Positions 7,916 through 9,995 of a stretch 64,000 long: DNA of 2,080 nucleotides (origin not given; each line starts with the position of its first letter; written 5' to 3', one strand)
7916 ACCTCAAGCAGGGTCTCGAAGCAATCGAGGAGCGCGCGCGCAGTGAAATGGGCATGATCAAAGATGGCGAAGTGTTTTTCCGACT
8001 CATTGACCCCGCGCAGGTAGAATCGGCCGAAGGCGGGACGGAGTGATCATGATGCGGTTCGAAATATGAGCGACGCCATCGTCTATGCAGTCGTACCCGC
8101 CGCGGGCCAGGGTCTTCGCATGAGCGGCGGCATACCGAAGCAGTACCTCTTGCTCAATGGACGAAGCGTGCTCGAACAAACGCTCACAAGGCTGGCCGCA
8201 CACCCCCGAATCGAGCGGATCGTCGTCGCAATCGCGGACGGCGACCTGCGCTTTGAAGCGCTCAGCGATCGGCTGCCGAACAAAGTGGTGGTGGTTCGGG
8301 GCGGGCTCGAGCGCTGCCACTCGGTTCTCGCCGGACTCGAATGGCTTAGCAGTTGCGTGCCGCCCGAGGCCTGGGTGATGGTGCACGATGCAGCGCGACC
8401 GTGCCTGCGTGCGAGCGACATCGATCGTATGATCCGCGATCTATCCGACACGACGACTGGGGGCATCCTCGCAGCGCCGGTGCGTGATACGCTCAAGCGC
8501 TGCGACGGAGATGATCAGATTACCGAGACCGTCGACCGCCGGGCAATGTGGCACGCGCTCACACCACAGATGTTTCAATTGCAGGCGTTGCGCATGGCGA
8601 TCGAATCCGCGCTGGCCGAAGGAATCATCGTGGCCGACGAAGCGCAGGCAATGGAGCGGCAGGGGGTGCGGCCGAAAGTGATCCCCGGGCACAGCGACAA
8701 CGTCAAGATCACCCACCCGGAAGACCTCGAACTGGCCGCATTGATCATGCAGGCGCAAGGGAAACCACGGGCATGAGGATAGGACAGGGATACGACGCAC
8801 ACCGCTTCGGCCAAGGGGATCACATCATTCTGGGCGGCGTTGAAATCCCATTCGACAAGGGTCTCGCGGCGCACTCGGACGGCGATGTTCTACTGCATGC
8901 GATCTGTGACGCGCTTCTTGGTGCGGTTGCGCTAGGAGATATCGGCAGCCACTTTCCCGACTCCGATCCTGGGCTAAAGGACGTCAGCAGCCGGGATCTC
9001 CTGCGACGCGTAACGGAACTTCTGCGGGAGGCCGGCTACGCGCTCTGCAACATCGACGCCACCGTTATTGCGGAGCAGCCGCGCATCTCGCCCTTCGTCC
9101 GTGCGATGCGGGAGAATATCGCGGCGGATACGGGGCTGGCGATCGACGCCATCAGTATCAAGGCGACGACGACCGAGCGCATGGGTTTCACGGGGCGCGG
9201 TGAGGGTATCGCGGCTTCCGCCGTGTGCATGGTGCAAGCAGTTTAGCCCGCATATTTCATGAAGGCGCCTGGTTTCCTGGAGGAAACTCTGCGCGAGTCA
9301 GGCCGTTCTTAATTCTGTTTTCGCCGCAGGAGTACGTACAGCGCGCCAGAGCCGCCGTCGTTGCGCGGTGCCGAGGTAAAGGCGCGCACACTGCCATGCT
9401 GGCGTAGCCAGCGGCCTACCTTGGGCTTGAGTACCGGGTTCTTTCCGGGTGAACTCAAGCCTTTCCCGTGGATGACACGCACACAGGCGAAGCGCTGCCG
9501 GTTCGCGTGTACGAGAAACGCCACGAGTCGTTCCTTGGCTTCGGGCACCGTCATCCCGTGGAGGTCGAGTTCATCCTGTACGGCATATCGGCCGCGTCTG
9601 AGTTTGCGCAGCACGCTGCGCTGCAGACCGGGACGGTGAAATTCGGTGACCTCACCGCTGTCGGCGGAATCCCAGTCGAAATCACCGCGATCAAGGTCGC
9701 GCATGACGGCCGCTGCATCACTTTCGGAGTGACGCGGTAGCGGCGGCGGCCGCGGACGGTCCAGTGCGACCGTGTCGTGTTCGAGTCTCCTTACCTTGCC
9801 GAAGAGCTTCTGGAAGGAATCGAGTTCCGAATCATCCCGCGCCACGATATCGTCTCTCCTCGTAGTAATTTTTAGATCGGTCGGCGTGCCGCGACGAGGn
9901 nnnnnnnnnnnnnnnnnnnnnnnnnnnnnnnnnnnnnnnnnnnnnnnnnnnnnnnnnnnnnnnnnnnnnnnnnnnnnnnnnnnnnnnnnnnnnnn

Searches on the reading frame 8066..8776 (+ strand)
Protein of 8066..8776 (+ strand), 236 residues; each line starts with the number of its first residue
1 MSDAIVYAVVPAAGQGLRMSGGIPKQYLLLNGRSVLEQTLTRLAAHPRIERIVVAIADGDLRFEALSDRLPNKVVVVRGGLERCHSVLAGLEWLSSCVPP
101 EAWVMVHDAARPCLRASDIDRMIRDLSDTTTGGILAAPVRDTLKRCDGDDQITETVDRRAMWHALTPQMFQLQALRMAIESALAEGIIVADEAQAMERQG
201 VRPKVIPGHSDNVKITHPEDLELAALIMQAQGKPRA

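Call 53: search_protein_families(library=pfam, proteins=[window:8066-8776:+], max_evalue=0.0001)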
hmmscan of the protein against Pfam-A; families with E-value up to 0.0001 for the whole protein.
window:8066-8776:+ (236 aa): 2 families
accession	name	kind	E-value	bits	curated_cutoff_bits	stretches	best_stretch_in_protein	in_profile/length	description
PF01128.25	IspD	-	6e-71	239.2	27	1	6-229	1-220/221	2-C-methyl-D-erythritol 4-phosphate cytidylyltransferase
PF12804.13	NTP_transf_3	-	2.3e-10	41.3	27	1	8-130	1-115/160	MobA-like NTP transferase domain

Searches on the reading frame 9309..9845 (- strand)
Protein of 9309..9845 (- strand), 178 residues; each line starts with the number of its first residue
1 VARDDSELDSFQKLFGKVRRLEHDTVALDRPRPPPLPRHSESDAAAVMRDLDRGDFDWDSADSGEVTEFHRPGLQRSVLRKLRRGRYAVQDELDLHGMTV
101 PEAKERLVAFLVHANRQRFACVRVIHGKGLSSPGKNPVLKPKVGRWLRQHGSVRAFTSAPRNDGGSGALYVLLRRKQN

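Call 53: search_protein_families(library=pfam, proteins=[window:9309-9845:-], max_evalue=0.0001)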
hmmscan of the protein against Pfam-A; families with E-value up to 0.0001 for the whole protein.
window:9309-9845:- (178 aa): 1 family
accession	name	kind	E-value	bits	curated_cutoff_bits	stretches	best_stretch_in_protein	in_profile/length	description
PF01713.27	Smr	-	4.9e-27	94.3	25.7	1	93-174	1-77/77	Smr domain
